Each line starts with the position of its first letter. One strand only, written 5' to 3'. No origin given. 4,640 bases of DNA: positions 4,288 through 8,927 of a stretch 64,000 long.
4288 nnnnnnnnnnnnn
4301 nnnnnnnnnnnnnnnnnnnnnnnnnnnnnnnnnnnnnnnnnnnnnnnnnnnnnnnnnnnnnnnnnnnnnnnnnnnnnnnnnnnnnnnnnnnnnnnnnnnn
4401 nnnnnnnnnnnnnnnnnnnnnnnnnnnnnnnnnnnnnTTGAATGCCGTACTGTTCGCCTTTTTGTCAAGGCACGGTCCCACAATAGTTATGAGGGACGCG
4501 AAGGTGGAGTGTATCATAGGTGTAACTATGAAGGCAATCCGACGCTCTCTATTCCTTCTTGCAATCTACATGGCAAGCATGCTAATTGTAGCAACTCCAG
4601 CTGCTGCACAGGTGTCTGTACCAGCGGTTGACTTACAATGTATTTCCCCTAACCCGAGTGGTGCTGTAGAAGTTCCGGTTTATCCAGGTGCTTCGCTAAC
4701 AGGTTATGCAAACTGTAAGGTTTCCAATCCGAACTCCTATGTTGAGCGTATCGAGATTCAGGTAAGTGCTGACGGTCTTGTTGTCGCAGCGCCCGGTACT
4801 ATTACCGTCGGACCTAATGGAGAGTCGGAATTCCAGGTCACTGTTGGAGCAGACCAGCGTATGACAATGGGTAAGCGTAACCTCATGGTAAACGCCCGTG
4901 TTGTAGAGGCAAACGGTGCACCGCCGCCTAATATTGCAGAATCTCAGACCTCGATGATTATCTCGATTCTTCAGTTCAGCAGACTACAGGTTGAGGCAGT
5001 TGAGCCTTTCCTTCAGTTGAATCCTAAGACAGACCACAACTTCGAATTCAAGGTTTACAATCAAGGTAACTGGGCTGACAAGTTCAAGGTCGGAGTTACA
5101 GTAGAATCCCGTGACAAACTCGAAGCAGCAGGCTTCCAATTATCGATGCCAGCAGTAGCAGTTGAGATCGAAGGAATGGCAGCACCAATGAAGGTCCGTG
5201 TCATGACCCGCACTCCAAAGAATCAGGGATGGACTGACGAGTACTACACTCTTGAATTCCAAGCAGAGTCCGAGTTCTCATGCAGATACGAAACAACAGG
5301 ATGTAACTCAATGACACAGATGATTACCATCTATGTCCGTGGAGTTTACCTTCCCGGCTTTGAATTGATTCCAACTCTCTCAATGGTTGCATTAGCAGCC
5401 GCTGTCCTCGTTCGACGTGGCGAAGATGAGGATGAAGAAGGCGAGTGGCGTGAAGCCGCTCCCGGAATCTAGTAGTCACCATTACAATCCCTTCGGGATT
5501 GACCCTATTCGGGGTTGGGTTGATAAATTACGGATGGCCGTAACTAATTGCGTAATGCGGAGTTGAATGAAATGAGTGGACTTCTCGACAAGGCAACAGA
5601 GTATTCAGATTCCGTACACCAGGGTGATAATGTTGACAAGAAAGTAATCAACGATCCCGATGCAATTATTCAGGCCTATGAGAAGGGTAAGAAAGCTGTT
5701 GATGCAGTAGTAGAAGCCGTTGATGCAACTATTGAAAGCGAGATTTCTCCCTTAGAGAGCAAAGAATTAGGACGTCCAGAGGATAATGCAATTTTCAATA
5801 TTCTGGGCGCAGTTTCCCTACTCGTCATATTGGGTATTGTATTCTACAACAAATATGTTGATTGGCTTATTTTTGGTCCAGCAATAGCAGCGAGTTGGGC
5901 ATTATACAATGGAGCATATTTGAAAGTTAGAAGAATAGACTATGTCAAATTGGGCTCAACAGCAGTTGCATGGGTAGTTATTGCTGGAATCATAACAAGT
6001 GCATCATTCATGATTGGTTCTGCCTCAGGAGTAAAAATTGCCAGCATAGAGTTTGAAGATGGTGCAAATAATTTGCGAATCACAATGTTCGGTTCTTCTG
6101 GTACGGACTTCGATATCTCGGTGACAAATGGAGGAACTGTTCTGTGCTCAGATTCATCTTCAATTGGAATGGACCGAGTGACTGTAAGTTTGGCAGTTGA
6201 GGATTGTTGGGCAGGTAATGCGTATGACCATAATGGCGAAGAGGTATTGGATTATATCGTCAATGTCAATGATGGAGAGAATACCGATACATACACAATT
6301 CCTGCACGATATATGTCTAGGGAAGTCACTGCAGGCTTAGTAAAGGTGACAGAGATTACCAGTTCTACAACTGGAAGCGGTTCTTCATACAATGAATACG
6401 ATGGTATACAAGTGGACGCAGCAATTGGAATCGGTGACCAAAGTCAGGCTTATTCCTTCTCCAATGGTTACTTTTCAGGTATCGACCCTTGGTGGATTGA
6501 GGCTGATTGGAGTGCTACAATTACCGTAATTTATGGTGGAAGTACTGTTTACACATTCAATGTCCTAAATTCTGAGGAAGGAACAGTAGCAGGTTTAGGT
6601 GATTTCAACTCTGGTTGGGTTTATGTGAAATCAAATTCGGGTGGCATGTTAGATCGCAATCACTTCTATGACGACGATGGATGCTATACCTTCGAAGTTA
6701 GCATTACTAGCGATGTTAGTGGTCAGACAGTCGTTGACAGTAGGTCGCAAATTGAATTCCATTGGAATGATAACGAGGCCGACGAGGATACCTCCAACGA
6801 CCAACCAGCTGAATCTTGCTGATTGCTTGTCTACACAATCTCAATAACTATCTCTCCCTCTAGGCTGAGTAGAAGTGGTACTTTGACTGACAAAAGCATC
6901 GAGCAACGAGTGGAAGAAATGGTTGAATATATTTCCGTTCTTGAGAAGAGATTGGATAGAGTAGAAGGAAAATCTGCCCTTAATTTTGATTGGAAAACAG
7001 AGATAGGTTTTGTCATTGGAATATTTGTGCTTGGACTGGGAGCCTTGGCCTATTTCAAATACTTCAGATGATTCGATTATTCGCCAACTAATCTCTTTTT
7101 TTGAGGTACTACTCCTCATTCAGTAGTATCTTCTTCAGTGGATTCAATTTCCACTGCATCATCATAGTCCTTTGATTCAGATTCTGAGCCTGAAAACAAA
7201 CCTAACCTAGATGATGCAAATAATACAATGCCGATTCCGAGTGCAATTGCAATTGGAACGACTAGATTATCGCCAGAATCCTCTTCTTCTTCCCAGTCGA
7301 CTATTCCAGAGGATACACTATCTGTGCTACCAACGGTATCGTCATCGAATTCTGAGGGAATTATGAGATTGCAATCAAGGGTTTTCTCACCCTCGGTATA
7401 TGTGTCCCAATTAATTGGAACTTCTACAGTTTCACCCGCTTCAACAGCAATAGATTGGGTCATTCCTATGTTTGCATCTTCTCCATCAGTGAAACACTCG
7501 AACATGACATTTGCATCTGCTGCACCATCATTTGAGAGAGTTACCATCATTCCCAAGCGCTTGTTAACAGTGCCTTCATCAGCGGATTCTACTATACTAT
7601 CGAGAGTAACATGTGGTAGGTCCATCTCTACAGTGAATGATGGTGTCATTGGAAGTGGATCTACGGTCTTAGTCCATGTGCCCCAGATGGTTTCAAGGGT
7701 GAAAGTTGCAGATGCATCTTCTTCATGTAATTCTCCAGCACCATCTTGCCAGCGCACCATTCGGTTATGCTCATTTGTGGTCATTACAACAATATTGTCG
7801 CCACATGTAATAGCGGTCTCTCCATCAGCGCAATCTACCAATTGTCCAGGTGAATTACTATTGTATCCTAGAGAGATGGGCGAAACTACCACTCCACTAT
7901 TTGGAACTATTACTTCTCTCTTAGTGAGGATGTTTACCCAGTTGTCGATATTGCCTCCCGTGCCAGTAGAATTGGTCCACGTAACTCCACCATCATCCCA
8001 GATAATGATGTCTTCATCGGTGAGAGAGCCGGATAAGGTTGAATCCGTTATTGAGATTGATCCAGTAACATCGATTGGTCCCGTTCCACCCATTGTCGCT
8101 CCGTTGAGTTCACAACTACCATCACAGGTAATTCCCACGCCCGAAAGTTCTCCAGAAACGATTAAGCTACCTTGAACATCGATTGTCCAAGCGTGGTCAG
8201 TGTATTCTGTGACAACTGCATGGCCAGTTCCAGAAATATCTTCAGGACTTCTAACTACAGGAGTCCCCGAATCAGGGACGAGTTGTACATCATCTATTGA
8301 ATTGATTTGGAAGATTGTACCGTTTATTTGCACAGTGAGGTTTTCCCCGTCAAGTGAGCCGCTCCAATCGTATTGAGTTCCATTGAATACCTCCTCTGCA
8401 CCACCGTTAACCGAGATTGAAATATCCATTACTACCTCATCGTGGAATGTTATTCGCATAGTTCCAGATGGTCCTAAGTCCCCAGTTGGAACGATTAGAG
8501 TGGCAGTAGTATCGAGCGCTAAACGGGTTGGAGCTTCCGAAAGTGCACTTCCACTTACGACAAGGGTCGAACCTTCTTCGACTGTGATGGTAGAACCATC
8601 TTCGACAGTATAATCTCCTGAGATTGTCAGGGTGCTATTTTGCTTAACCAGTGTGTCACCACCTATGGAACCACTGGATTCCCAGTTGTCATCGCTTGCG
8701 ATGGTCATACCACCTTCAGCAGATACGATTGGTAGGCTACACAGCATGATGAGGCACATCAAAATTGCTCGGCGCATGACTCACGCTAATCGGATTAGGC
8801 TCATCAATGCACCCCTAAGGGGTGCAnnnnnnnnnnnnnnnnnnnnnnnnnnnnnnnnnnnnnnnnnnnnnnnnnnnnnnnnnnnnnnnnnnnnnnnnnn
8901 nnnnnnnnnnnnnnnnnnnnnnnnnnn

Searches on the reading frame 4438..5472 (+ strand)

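Call 9: search_protein_families(library=pfam, proteins=[window:4438-5472:+], max_evalue=0.01)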
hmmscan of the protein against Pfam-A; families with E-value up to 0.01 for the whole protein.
window:4438-5472:+ (344 aa): 1 family
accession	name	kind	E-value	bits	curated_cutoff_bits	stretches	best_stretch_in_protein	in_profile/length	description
PF11614.14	FixG_C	-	0.0069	17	25.6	0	94-156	38-102/119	IG-like fold at C-terminal of FixG, putative oxidoreductase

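Call 66: search_protein_families(library=ncbifam, proteins=[window:4438-5472:+], max_evalue=0.01)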
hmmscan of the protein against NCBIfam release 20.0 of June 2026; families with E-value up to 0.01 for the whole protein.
window:4438-5472:+ (344 aa): 2 families
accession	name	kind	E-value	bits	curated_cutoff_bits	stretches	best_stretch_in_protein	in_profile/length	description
NF041740.1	choice_anch_T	equivalog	6.4e-89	297.5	70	1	38-299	1-259/259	choice-of-anchor T family protein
NF045529.2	Heimdall-CTERM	domain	0.00044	20.5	24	1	306-327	3-24/26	Heimdall-CTERM domain-containing surface protein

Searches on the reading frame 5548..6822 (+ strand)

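Call 9: search_protein_families(library=pfam, proteins=[window:5548-6822:+], max_evalue=0.01)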
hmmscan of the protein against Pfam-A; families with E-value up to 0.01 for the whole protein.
window:5548-6822:+ (424 aa): 1 family
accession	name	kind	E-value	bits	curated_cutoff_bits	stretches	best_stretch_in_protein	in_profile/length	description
PF20295.4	MC8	-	0.0079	16.8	25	0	79-108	17-46/48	ABC-three component (ABC-3C) system Middle Component 8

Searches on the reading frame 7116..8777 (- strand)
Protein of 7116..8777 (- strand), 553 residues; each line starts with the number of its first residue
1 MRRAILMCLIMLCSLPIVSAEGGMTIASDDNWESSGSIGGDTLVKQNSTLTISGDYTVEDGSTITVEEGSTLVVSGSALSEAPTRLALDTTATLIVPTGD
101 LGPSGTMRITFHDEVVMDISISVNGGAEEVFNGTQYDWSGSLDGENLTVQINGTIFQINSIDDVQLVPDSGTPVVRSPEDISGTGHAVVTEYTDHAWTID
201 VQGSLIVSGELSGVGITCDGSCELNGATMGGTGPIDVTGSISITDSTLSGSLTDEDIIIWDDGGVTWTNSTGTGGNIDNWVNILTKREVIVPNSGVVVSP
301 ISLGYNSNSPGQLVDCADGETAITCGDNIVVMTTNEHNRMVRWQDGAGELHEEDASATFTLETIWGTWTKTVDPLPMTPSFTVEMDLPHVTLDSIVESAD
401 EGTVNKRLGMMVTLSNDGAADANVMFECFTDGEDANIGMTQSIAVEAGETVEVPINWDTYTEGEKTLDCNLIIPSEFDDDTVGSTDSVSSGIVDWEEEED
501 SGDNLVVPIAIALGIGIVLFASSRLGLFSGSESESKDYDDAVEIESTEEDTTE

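Call 8: search_protein_families(library=pfam, proteins=[window:7116-8777:-], max_evalue=0.01)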
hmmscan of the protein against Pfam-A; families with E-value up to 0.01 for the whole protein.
window:7116-8777:- (553 aa): 1 family
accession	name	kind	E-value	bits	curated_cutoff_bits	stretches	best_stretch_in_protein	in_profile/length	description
PF07705.17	CARDB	-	0.0016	19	22.7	1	398-468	11-80/101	CARDB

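Call 66: search_protein_families(library=ncbifam, proteins=[window:7116-8777:-], max_evalue=0.01)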
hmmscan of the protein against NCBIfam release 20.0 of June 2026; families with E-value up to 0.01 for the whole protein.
window:7116-8777:- (553 aa): 0 families
